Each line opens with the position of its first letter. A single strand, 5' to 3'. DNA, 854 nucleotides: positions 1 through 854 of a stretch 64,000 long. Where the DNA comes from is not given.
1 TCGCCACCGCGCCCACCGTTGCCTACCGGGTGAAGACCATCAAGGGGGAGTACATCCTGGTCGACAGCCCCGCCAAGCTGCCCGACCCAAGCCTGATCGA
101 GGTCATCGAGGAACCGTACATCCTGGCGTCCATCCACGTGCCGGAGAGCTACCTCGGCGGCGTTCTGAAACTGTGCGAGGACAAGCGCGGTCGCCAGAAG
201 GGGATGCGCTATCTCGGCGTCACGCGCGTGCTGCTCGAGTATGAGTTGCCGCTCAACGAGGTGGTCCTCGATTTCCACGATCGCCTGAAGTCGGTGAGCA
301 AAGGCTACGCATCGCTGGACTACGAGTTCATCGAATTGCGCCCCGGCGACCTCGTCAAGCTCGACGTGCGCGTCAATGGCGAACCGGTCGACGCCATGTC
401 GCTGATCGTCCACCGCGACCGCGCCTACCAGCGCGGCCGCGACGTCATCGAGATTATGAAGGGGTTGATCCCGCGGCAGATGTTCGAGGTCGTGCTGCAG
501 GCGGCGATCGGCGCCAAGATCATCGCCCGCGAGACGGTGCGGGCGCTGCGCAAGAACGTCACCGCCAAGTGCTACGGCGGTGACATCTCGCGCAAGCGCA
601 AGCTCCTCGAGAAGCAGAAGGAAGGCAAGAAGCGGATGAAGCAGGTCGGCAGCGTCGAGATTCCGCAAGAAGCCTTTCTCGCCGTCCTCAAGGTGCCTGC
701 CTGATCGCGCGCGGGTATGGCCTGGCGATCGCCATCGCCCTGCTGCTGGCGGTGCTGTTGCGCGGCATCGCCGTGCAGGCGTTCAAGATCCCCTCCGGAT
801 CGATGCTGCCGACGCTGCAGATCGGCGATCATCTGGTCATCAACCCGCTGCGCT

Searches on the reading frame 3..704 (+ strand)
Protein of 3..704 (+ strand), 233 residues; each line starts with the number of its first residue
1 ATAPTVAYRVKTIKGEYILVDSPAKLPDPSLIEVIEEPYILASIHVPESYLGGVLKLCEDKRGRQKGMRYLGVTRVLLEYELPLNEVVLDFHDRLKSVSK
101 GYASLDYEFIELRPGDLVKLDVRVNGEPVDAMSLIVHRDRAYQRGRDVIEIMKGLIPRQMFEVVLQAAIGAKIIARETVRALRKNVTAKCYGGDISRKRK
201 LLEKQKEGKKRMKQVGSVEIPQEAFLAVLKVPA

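Call 47: search_protein_families(library=pfam, proteins=[window:3-704:+], max_evalue=0.00001)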
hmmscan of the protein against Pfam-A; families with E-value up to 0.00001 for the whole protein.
window:3-704:+ (233 aa): 2 families
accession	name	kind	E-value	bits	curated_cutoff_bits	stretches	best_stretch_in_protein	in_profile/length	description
PF06421.17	LepA_C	-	2.4e-51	172.8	29.7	1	124-230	1-107/107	GTP-binding protein LepA C-terminus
PF00679.30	EFG_C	-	2.2e-20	72.9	27.9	1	35-121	2-87/89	Elongation factor G C-terminus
